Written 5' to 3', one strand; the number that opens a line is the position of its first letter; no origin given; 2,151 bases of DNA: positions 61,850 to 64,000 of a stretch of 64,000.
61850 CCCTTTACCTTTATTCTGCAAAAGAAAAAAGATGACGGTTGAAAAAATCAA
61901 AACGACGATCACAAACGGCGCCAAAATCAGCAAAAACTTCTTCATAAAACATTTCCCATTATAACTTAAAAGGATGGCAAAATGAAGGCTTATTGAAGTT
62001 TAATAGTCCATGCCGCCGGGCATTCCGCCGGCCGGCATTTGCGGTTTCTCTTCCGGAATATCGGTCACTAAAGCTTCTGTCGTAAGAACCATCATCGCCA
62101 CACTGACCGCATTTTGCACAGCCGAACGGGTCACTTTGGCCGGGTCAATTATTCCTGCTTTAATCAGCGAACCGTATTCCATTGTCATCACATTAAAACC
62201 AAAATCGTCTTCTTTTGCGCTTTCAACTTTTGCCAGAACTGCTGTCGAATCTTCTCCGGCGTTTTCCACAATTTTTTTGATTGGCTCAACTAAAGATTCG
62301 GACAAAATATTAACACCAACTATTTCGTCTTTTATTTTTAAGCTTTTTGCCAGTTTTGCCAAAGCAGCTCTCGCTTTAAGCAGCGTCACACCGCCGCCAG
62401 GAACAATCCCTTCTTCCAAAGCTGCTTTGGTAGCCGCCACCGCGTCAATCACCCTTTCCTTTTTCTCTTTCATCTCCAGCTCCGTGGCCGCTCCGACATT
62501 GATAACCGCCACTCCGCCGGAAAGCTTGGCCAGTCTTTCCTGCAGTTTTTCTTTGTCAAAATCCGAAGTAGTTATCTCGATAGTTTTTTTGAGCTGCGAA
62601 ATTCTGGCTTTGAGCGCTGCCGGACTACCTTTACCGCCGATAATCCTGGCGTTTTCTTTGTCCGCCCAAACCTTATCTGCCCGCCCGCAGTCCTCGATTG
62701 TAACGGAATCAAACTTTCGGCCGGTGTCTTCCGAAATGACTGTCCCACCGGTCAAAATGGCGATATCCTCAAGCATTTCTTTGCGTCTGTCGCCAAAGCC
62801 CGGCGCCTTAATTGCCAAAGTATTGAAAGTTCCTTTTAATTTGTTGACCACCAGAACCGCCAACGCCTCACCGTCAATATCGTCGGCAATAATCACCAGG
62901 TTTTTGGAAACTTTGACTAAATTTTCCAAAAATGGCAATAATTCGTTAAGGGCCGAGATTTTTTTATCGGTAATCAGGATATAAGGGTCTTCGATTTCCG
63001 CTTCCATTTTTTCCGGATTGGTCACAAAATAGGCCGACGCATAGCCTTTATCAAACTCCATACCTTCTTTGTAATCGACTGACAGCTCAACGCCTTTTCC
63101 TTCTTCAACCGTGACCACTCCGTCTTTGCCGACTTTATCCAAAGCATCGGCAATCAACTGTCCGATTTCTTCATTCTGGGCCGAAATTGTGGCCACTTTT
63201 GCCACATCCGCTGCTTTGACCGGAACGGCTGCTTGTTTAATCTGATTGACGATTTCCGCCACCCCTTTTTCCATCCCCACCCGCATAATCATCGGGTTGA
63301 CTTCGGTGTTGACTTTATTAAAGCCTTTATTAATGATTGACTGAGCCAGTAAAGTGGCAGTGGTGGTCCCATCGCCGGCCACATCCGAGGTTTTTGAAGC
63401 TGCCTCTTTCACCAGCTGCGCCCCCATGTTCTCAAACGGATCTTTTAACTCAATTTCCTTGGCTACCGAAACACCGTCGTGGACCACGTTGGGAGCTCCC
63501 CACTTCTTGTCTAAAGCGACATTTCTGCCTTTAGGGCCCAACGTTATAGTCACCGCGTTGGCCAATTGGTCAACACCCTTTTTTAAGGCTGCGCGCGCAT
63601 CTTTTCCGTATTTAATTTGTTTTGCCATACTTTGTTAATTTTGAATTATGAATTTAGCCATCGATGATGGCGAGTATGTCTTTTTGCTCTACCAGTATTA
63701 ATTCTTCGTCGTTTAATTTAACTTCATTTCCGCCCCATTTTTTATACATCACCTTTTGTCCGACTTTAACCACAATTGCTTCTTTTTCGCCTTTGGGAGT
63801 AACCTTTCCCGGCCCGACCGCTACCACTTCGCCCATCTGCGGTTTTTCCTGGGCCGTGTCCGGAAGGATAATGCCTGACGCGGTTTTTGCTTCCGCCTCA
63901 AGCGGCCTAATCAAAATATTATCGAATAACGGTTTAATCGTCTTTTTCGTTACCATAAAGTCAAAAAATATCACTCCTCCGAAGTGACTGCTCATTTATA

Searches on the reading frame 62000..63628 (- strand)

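Call 12: search_protein_families(library=pfam, proteins=[window:62000-63628:-], max_evalue=0.0001)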
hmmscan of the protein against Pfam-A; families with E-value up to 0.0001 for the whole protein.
window:62000-63628:- (542 aa): 1 family
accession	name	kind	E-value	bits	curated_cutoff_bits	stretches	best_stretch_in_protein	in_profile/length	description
PF00118.29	Cpn60_TCP1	-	5.2e-68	230.4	34.3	1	22-523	1-488/490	TCP-1/cpn60 chaperonin family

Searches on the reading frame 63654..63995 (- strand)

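Call 12: search_protein_families(library=pfam, proteins=[window:63654-63995:-], max_evalue=0.0001)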
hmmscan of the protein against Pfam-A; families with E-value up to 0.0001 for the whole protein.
window:63654-63995:- (113 aa): 1 family
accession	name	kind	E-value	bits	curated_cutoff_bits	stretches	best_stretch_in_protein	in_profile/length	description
PF00166.26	Cpn10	-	2.7e-33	114.3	21.1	1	20-111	2-93/93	Chaperonin 10 Kd subunit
